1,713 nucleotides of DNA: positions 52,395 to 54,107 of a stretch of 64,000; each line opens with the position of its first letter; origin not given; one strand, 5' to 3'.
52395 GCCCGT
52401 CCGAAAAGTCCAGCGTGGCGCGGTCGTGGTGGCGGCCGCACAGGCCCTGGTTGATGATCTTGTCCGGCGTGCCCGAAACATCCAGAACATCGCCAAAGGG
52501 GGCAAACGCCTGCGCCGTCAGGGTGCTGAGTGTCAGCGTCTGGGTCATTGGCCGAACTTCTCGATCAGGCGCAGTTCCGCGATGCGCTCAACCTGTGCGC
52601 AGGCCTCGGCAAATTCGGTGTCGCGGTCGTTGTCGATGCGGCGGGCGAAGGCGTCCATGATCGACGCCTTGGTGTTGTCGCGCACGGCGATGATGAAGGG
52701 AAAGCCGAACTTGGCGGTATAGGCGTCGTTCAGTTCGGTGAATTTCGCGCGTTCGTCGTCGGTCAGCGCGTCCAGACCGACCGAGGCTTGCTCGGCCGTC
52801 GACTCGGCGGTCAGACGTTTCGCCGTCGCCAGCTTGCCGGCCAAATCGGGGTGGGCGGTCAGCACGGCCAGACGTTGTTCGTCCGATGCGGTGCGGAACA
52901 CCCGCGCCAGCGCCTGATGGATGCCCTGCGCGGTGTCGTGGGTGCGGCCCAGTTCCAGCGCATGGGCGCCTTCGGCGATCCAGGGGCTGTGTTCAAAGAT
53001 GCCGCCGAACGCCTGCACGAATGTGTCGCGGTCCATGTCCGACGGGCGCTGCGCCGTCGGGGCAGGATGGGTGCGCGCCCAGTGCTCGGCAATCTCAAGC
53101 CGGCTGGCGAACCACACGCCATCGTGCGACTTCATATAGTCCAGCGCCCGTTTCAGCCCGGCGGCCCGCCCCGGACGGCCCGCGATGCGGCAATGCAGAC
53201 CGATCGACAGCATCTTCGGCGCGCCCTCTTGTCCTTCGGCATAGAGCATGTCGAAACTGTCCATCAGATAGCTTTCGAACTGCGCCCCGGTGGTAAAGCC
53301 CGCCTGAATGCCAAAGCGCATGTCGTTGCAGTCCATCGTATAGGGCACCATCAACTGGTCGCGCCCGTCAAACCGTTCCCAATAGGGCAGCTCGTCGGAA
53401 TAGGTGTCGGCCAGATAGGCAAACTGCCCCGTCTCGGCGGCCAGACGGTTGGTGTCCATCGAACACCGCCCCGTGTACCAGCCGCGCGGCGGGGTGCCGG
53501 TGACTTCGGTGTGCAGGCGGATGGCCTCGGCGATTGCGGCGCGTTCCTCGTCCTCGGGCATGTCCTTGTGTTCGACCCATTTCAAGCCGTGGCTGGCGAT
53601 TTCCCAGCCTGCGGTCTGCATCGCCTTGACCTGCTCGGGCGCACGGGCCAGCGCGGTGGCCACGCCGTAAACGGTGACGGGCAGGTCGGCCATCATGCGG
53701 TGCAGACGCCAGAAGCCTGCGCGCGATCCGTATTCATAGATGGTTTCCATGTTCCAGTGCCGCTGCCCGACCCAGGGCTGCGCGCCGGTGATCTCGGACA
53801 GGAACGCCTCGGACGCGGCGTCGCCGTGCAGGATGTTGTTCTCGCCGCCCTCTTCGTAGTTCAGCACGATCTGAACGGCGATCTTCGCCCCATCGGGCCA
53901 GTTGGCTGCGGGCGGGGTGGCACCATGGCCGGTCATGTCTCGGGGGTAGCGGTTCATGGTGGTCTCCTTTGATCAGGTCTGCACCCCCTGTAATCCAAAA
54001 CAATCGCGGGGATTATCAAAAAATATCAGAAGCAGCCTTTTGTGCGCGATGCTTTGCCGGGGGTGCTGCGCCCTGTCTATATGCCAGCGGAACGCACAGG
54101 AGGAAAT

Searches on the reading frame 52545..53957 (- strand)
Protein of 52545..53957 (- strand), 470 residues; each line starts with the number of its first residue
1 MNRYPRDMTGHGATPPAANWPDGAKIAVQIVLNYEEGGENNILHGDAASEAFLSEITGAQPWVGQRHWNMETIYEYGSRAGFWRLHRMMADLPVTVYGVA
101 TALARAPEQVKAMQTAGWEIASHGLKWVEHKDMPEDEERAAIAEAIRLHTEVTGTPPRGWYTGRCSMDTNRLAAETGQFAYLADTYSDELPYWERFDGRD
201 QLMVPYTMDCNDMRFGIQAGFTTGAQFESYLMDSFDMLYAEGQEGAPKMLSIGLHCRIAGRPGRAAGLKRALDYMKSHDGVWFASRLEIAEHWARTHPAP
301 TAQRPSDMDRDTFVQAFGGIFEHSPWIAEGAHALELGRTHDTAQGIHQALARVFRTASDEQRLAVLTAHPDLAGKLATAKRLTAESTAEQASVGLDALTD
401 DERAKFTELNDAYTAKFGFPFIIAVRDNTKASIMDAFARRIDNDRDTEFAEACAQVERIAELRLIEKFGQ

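Call 10: search_protein_families(library=pfam, proteins=[window:52545-53957:-])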
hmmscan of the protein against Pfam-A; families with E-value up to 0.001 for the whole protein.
window:52545-53957:- (470 aa): 2 families
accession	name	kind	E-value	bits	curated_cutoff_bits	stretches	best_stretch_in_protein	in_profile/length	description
PF09349.15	OHCU_decarbox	-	3e-49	167.9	24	1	307-464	2-154/155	OHCU decarboxylase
PF01522.26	Polysacc_deac_1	-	1.4e-08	35.2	23.1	1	91-169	32-110/124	Polysaccharide deacetylase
